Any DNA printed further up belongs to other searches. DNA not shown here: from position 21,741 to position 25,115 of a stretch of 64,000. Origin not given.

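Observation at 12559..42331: Complete, compact extracellular contractile injection system (eCIS) operon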

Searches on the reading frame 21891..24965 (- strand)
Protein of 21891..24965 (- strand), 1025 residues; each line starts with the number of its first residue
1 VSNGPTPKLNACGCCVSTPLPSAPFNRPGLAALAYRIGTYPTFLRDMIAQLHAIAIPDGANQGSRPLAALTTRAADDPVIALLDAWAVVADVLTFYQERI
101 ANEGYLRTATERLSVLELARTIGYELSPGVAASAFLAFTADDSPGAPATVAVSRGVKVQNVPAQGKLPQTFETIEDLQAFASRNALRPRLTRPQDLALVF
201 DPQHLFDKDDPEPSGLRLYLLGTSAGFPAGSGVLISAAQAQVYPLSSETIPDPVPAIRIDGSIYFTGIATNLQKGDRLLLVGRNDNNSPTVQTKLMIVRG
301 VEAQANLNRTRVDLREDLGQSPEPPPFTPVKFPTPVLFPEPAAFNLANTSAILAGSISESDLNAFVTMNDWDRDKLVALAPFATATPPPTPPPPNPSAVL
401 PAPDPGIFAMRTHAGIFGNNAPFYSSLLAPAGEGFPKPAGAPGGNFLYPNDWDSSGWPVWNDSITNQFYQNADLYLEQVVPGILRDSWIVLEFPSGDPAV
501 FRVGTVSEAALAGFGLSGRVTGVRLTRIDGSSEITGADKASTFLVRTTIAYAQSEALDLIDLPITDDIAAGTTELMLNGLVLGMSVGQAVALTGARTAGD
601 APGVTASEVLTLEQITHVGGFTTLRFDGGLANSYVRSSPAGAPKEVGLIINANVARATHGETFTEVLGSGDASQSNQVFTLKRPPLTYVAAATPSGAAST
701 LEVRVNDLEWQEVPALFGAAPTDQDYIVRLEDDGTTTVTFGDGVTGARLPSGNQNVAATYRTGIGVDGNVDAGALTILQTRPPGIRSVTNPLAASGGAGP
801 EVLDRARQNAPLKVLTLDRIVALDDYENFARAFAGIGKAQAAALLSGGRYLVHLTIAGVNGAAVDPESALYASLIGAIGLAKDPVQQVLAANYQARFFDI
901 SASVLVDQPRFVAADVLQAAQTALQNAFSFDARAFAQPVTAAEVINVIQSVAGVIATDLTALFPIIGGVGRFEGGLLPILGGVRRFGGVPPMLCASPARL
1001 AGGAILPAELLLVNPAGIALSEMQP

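Call 4: search_protein_families(library=pfam, proteins=[window:21891-24965:-], max_evalue=0.01)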
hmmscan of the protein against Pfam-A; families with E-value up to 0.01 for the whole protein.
window:21891-24965:- (1025 aa): 1 family
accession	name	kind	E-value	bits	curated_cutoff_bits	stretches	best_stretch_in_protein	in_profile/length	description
PF04865.19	Baseplate_J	-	5.4e-09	36.1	21.1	1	762-929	72-238/255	Baseplate J-like protein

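Call 29: search_solved_structures(query=window:21891-24965:-, max_evalue=0.1)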
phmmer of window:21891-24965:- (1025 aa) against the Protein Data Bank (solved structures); distinct sequences matched with E-value up to 0.1: 3.
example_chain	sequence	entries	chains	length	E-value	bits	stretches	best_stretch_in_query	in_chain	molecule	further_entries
9gtp_1K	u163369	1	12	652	1.8e-12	49.8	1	659-835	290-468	Baseplate protein J-like domain-containing protein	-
9g8s_C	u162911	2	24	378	0.018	16.7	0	763-848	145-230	Baseplate J family protein | gp65 - Triplex 1a protein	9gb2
5hx2_D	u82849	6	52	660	0.035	15.7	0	746-836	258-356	Baseplate wedge protein gp6 | gp6, baseplate wedge protein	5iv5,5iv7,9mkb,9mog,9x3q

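Call 96: search_protein_families(library=ncbifam, proteins=[window:21891-24965:-], max_evalue=0.01)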
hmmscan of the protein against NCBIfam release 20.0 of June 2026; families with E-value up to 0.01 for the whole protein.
window:21891-24965:- (1025 aa): 1 family
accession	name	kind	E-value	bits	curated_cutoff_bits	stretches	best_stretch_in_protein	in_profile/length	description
TIGR02243.1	TIGR02243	equivalog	5.5e-70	236.7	155.8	2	476-962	192-658/659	putative baseplate assembly protein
